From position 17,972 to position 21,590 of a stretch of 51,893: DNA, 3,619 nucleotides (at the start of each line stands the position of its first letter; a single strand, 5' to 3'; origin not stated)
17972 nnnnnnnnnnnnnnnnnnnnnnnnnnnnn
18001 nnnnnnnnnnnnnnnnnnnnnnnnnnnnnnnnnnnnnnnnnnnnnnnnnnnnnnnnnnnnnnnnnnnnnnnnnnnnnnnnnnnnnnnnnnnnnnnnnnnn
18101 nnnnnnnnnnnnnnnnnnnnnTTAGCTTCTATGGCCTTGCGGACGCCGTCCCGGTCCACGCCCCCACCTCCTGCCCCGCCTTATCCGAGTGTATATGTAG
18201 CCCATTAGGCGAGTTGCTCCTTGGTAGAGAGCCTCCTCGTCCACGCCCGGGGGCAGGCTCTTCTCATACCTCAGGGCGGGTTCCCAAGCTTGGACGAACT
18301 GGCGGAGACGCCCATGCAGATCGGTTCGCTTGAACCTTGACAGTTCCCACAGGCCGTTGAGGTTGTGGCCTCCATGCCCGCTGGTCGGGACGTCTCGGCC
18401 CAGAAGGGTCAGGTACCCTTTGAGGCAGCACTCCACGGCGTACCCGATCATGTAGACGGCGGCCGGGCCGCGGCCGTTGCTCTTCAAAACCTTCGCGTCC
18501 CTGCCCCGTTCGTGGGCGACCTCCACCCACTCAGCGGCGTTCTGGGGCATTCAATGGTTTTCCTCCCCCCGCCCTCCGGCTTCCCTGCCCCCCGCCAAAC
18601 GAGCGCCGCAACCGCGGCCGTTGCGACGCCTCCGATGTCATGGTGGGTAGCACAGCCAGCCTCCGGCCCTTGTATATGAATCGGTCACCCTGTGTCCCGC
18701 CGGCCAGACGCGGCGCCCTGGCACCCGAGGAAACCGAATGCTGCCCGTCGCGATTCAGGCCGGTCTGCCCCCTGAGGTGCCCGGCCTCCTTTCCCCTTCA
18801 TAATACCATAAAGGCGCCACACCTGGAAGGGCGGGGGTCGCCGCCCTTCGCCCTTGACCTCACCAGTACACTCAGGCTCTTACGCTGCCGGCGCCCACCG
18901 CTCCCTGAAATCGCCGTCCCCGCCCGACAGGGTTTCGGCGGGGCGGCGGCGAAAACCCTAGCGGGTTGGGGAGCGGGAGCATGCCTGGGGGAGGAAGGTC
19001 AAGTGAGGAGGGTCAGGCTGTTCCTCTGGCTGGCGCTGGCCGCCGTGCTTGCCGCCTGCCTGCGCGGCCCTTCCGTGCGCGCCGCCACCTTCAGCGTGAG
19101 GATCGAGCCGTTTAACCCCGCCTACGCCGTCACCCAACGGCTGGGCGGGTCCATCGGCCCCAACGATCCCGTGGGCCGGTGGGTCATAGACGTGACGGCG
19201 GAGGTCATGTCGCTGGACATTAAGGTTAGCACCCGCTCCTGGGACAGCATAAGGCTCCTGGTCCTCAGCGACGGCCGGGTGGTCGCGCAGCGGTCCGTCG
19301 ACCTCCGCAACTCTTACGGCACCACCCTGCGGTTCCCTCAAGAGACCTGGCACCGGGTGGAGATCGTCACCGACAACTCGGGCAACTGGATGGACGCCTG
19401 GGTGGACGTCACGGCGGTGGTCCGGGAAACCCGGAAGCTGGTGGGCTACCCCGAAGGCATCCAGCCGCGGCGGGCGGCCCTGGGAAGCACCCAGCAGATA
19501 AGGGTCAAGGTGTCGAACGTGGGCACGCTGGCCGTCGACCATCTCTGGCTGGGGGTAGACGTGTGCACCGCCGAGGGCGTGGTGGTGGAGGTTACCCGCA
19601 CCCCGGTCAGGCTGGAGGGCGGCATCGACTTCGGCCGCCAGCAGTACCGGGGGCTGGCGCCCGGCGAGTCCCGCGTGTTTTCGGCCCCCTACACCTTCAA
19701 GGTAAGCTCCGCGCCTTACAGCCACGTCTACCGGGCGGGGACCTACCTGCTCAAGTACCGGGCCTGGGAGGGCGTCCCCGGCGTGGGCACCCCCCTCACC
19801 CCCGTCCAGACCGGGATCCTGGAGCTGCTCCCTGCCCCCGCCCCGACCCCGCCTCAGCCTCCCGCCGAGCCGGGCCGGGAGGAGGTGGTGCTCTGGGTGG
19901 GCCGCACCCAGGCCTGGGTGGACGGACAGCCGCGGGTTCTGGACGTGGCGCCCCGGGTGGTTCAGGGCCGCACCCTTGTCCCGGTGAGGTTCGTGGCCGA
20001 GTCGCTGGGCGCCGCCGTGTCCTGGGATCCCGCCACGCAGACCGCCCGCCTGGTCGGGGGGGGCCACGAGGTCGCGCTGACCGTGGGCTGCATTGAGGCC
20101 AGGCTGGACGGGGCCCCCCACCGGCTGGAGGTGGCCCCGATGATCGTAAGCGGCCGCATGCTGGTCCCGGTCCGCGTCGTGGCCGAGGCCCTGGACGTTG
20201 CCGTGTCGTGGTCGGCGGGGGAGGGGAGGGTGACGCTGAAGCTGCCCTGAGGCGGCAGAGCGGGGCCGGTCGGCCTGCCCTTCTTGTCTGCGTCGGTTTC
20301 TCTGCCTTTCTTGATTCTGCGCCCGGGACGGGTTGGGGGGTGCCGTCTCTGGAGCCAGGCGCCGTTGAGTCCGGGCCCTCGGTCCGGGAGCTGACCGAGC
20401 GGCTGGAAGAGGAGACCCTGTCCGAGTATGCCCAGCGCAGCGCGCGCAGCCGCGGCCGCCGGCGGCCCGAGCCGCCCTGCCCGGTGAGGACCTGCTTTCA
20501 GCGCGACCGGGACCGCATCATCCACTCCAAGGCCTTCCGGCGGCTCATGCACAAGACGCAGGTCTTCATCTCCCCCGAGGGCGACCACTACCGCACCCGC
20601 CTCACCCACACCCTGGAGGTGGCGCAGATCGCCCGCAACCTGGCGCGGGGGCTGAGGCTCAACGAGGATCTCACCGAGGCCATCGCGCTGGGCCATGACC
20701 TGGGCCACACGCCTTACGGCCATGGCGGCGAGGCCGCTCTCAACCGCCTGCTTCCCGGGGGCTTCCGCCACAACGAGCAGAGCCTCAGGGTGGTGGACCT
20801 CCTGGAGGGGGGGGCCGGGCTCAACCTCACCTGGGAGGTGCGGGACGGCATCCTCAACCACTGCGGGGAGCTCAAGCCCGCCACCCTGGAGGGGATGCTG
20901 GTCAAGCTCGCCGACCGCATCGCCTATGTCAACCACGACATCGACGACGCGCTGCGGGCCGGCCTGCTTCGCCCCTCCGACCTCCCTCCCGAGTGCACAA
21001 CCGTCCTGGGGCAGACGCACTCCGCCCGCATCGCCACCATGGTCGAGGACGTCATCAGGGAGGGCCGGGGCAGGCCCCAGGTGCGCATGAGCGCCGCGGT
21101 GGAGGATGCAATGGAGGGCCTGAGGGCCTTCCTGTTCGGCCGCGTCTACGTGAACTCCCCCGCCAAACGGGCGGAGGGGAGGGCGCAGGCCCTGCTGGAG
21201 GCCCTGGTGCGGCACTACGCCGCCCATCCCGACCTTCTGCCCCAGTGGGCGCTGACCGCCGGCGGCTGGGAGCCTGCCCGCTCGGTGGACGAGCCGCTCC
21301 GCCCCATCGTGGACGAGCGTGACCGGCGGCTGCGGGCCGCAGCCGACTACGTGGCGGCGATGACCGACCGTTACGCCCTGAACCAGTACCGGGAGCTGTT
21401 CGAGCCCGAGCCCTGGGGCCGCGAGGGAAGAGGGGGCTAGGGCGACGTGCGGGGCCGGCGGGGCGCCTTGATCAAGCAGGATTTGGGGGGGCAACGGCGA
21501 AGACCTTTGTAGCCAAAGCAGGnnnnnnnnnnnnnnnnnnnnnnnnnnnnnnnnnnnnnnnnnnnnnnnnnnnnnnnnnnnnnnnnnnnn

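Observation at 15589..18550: HEPN protein translationally coupled to a fused twin P-loop NTPase: candidate uncharacterised conflict or defence system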

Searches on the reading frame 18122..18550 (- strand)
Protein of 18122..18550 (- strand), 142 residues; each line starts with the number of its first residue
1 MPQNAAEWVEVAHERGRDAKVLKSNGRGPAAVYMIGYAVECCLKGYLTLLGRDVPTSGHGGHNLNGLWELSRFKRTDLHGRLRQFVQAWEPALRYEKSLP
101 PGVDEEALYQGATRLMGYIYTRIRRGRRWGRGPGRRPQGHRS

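Call 3: search_protein_families(library=pfam, proteins=[window:18122-18550:-], max_evalue=1)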
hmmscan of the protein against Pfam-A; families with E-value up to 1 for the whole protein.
window:18122-18550:- (142 aa): 1 family
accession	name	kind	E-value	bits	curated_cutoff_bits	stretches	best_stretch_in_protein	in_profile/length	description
PF05168.19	HEPN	-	1.9e-06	28.4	22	1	6-66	2-61/117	HEPN domain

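Call 4: search_protein_families(library=ncbifam, proteins=[window:18122-18550:-], max_evalue=1)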
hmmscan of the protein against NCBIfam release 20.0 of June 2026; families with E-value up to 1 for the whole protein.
window:18122-18550:- (142 aa): 0 families

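Call 5: search_protein_families(library=padloc, proteins=[window:18122-18550:-], max_evalue=1)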
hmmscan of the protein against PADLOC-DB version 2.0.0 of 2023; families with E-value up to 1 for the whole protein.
window:18122-18550:- (142 aa): 2 families
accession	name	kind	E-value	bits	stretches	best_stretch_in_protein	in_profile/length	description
PDLC04558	PDC-M28A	-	5.3e-06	24.9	1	12-58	9-55/138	-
PDLC04557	PDC-M28A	-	0.027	12.3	1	6-60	40-93/181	-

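Call 10: find_homologous_proteins(query=window:18122-18550:-, max_evalue=0.001)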
Query window:18122-18550:- (142 aa): 2 proteins with E <= 0.001 among 31 candidates.
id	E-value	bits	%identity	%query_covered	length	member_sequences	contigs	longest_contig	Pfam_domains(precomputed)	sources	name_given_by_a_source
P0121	4.1e-93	327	100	100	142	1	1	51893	PF05168.20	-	-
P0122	2.7e-26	110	45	92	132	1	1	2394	PF05168.20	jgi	jgi:HEPN domain-containing protein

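Call 35: find_homologous_proteins(query=A2, max_evalue=0.001)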
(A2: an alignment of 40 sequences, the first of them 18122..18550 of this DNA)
Query A2 (40 sequences) (142 aa, profile of the alignment): 407 proteins with E <= 0.001 among 1071 candidates; the best 120 are listed.
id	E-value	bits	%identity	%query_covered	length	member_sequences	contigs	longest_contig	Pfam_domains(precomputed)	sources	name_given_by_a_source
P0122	2.5e-38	149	45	92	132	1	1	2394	PF05168.20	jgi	jgi:HEPN domain-containing protein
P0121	1.0e-37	147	100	100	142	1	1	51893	PF05168.20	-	-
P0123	1.4e-31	127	37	25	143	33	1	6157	-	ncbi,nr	ncbi:MAG: hypothetical protein HC772_14615 [Leptolyngbyaceae cyanobacterium CRU_2_3]|nr:hypothetical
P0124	8.4e-31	124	-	-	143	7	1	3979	-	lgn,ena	-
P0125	2.3e-30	123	-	-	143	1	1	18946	-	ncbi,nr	ncbi:MAG: hypothetical protein F6K41_01060 [Symploca sp. SIO3E6]|nr:hypothetical protein [Caldora sp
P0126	5.1e-30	122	34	51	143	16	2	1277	-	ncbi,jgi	jgi:hypothetical protein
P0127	1.0e-29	121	-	-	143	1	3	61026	-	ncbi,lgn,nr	ncbi:MAG: hypothetical protein HC851_05870 [Acaryochloris sp. RU_4_1]|nr:hypothetical protein [Acary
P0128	1.1e-29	121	-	-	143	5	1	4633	-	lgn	-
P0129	1.1e-29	121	-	-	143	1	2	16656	-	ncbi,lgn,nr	ncbi:MAG: hypothetical protein SAK29_13490 [Scytonema sp. PMC 1069.18]|nr:hypothetical protein [Scyt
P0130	1.4e-29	120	-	-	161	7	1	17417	-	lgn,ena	-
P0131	1.5e-29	120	38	24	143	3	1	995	-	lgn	-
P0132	1.6e-29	120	-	-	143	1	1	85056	-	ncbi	-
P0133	1.7e-29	120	-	-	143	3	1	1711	-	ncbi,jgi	jgi:hypothetical protein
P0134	1.7e-29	120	28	57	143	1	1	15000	-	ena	-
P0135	2.4e-29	120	28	58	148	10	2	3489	-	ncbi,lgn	-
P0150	3.2e-28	116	-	-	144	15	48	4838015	-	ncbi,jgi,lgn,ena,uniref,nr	ncbi:hypothetical protein [Planktothrix agardhii]|jgi:hypothetical protein|uniref:hypothetical prote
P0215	1.9e-25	107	-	-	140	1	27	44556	-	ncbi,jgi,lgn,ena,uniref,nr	ncbi:hypothetical protein [Microcystis sp. LSC13-02]|jgi:hypothetical protein|uniref:hypothetical pr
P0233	5.0e-25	106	35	24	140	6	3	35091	-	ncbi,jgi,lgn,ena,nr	ncbi:MAG: hypothetical protein EWV82_17355 [Microcystis aeruginosa Ma_AC_P_19900807_S299]|jgi:hypoth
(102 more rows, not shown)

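Call 36: search_solved_structures(query=A2, max_evalue=10, show_alignments=3)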
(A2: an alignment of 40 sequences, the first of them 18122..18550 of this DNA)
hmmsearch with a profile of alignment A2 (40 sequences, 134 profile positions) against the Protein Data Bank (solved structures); distinct sequences matched with E-value up to 10: 3.
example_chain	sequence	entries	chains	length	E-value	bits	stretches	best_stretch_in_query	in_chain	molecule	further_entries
1wol_A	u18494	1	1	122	0.04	16.8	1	6-127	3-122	122aa long conserved hypothetical protein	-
1ufb_A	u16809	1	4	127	1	12.3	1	6-105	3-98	TT1696 protein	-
1ku5_A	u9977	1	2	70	1.1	12.2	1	17-53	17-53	HPhA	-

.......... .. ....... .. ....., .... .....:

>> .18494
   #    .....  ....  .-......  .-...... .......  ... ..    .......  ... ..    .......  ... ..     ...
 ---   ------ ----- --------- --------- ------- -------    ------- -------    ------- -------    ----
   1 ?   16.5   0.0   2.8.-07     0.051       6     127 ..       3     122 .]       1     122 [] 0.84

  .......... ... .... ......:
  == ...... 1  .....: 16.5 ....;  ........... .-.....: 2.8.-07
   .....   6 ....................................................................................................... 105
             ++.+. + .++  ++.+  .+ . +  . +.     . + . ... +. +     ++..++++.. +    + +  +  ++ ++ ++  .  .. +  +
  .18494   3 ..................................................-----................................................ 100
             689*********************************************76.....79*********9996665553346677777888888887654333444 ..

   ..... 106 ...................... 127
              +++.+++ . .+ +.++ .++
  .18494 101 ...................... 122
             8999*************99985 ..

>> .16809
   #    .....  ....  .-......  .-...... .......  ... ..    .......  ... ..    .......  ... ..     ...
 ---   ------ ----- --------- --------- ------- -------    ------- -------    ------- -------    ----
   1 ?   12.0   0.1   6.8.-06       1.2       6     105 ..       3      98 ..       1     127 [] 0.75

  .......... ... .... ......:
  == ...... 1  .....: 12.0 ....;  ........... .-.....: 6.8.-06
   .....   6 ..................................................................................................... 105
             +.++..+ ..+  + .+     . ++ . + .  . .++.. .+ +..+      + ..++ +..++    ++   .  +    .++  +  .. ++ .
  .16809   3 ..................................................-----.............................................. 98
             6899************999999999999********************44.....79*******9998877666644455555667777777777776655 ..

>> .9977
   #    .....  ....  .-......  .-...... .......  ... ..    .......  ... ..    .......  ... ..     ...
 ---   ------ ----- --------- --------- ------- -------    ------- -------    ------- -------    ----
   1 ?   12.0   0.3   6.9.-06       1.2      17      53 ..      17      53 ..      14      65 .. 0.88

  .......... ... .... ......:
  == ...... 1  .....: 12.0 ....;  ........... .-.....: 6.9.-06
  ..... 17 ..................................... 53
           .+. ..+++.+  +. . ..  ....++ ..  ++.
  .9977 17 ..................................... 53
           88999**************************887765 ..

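Call 51: predict_structure(alignment_id=A3)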
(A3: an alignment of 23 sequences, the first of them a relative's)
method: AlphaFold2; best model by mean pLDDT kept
length: 142 residues; sequences in the alignment: 23
mean_pLDDT: 82.2   pTM: 0.76
mean pLDDT of the five models: 82.2, 81.8, 81.4, 80.6, 80.0
residues with pLDDT >= 90: 61; 70-90: 52; 50-70: 22; < 50: 7
segments of 3 or more residues with pLDDT < 50: 132-135
pLDDT, mean of each block of 10 residues (from residue 1): 90 96 94 93 92 72 82 82 79 67 88 93 76 52 55
secondary structure, 60 per line:
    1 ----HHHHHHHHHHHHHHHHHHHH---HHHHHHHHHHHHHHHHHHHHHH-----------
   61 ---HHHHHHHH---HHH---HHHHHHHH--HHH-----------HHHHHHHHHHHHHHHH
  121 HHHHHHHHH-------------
elements in order: H5-24 H28-49 H64-71 H81-88 H105-129

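Call 56: fold_search(model_id=the predicted structure, library=pdb)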
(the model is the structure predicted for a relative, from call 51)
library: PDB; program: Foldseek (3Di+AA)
matches with E <= 10: 286; with E <= 0.001: 0
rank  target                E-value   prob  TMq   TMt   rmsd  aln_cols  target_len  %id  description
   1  1wol                  2.1e-03  1.00  0.59  0.68   4.4       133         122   17  Crystal Structure of ST0689, an archaeal HEPN homologue (released 2005-11-22)
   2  4nqf_B                7.2e-03  1.00  0.62  0.59   3.8       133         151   27  Crystal structure of HEPN domain protein (released 2014-03-26)
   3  4nqf_A                8.8e-03  1.00  0.63  0.62   3.6       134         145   27  Crystal structure of HEPN domain protein (released 2014-03-26)
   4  2hsb                  2.1e-02  1.00  0.62  0.68   4.3       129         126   18  Crystal structure of a hepn domain containing protein (af_0298) from archaeoglobus fulgidus at 1.95 A resolution (released 2006-08-15)
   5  1ufb_A                4.3e-02  1.00  0.59  0.65   4.4       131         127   21  Crystal structure of TT1696 from Thermus thermophilus HB8 (released 2003-11-28)
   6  1o3u                  5.0e-02  1.00  0.49  0.57   6.0       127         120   17  Crystal structure of an hepn domain protein (tm0613) from thermotoga maritima at 1.75 A resolution (released 2003-04-22)
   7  3c18_A                2.2e-01  0.99  0.48  0.26   5.0       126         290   15  Crystal structure of nucleotidyltransferase-like protein (ZP_00538802.1) from Exiguobacterium sibiricum 255-15 at 1.90 (released 2008-02-12)
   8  9min_D                2.2e-01  0.97  0.45  0.49   8.5       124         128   16  Structure of a designed minibinder to NYESO1-A*02:01 (released 2025-08-06)
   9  9min_I                2.2e-01  0.95  0.42  0.46   8.7       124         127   14  Structure of a designed minibinder to NYESO1-A*02:01 (released 2025-08-06)
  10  3o10_C                2.3e-01  0.97  0.53  0.55   5.9       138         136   14  Crystal structure of the HEPN domain from human sacsin (released 2011-03-30)
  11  3c18_B                2.9e-01  0.98  0.49  0.27   4.9       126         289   15  Crystal structure of nucleotidyltransferase-like protein (ZP_00538802.1) from Exiguobacterium sibiricum 255-15 at 1.90 (released 2008-02-12)
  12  3o10_D                2.9e-01  0.57  0.36  0.37   9.0       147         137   11  Crystal structure of the HEPN domain from human sacsin (released 2011-03-30)
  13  2q00_A                3.2e-01  0.97  0.53  0.60   5.3       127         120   14  Crystal structure of the P95883_SULSO protein from Sulfolobus solfataricus. NESG target SsR10. (released 2007-05-29)
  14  3o10_A                3.3e-01  0.72  0.41  0.41   7.4       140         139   13  Crystal structure of the HEPN domain from human sacsin (released 2011-03-30)
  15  8pe3_A                6.2e-01  0.69  0.46  0.21   6.3       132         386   13  Structure of Csm6' from Streptococcus thermophilus in complex with cyclic hexa-adenylate (cA6) (released 2023-10-04)
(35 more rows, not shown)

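Call 80: list_cluster_members(proteins=[P0215, P0233, P0150])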
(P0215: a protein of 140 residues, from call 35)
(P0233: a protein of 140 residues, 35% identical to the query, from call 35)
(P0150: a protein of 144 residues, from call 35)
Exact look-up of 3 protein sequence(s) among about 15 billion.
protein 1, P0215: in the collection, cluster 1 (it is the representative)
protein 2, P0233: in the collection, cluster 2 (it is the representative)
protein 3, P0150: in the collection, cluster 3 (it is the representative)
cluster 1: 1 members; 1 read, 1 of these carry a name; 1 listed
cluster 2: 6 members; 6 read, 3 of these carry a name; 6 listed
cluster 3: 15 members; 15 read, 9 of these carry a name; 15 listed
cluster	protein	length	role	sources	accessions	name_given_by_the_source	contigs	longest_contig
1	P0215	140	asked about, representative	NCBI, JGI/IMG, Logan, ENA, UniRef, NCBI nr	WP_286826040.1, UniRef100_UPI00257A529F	hypothetical protein [Microcystis sp. LSC13-02] | hypothetical protein | hypothetical protein n=1 Tax=Microcystis sp. LSC13-02 TaxID=1895004 RepID=UPI00257A529F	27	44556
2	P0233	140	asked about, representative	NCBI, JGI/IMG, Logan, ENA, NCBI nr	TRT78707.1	MAG: hypothetical protein EWV82_17355 [Microcystis aeruginosa Ma_AC_P_19900807_S299] | hypothetical protein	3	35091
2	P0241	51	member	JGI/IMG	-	hypothetical protein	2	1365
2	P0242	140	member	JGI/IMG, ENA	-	hypothetical protein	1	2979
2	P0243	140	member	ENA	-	-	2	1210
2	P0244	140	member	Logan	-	-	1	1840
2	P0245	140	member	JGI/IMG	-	-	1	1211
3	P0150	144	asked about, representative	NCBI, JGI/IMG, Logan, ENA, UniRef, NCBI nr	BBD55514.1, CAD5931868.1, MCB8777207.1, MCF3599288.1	hypothetical protein [Planktothrix agardhii] | hypothetical protein | hypothetical protein n=1 Tax=Planktothrix agardhii TaxID=1160 RepID=UPI0005A81798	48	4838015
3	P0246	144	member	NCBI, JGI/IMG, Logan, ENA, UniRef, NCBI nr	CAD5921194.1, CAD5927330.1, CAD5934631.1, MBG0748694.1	hypothetical protein [Planktothrix agardhii] | hypothetical protein | Uncharacterized protein n=1 Tax=Planktothrix agardhii TaxID=1160 RepID=A0A1J1JJE2_PLAAG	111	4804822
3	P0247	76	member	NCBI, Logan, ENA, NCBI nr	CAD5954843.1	hypothetical protein PCC7811_02779 [Planktothrix agardhii]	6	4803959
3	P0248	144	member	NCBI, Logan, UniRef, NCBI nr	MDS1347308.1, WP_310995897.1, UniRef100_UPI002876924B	hypothetical protein [Planktothrix agardhii] | hypothetical protein n=1 Tax=Planktothrix agardhii TaxID=1160 RepID=UPI002876924B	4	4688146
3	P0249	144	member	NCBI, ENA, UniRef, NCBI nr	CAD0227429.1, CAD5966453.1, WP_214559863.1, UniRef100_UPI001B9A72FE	hypothetical protein [Planktothrix agardhii] | hypothetical protein n=1 Tax=Planktothrix agardhii TaxID=1160 RepID=UPI001B9A72FE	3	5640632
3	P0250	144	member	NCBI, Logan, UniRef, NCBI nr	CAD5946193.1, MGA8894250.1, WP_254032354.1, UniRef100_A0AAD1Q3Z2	hypothetical protein [Planktothrix agardhii] | Uncharacterized protein n=1 Tax=Planktothrix agardhii TaxID=1160 RepID=A0AAD1Q3Z2_PLAAG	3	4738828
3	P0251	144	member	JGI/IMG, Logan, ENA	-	hypothetical protein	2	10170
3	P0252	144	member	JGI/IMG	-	hypothetical protein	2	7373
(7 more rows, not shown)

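Call 83: search_protein_families(library=pfam, alignment_id=A2, max_evalue=10)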
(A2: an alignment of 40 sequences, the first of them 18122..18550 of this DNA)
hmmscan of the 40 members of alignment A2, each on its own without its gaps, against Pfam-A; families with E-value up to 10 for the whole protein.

A. member 1, window:18122-18550:- (142 aa): 1 family
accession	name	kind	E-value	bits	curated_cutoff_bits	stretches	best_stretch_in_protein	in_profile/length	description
PF05168.19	HEPN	-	1.9e-06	28.4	22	1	6-66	2-61/117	HEPN domain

B. families by the number of members that match (of 40 scanned): 15 families
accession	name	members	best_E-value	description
PF05168.19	HEPN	32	2.3e-09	HEPN domain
PF24414.1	DUF7547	2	0.071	Family of unknown function (DUF7547)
PF18321.7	3HCDH_RFF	1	0.0071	3-hydroxybutyryl-CoA dehydrogenase reduced Rossmann-fold domain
PF18942.5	DUF5689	1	0.0072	Family of unknown function (DUF5689)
PF18728.6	HEPN_AbiV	1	0.0092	AbiV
PF20031.4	DUF6437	1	0.0097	Family of unknown function (DUF6437)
PF01934.22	HepT-like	1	0.023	Ribonuclease HepT-like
PF07730.19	HisKA_3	1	0.07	Histidine kinase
PF18468.6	Pfk_N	1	0.08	Phosphofructokinase N-terminal domain yeast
PF19953.4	EACC1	1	0.084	Effector Associated Constant Component 1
PF19955.5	EAD1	1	0.086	Effector-associated domain 1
PF20407.5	DUF1583_N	1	0.099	Domain of unknown function (DUF1583_N)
PF01099.22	Uteroglobin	1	0.13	Uteroglobin family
PF21749.2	DACND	1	0.15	Probable sensor domain DACND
PF20490.3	SCGB3A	1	0.25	Secretoglobin 3A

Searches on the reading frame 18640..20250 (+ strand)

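Call 90: search_protein_families(library=pfam, proteins=[window:18640-20250:+], max_evalue=0.00001)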
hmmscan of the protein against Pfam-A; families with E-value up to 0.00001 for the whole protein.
window:18640-20250:+ (536 aa): 1 family
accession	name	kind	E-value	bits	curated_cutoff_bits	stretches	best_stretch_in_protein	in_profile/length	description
PF07833.16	Cu_amine_oxidN1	-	4.1e-30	104.4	24.2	1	427-532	2-107/108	Copper amine oxidase N-terminal domain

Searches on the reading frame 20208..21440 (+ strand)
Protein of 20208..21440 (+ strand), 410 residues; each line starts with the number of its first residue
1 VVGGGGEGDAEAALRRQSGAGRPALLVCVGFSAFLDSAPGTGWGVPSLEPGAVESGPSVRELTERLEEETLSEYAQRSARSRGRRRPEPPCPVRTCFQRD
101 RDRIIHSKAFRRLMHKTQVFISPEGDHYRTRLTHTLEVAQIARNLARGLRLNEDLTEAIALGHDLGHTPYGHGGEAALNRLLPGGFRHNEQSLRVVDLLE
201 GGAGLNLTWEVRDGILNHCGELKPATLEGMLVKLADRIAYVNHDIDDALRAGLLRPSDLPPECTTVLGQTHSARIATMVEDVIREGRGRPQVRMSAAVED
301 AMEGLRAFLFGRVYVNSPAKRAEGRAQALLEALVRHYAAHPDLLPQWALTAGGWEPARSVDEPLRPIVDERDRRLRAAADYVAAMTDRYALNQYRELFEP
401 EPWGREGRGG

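Call 90: search_protein_families(library=pfam, proteins=[window:20208-21440:+], max_evalue=0.00001)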
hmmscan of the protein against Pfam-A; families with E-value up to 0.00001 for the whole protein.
window:20208-21440:+ (410 aa): 2 families
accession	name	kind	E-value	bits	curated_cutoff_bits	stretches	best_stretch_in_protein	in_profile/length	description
PF13286.11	HD_assoc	-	1.5e-17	64.4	22.2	1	292-396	1-91/91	Phosphohydrolase-associated domain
PF01966.28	HD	-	2.8e-16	60.3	22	1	131-239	1-114/116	HD domain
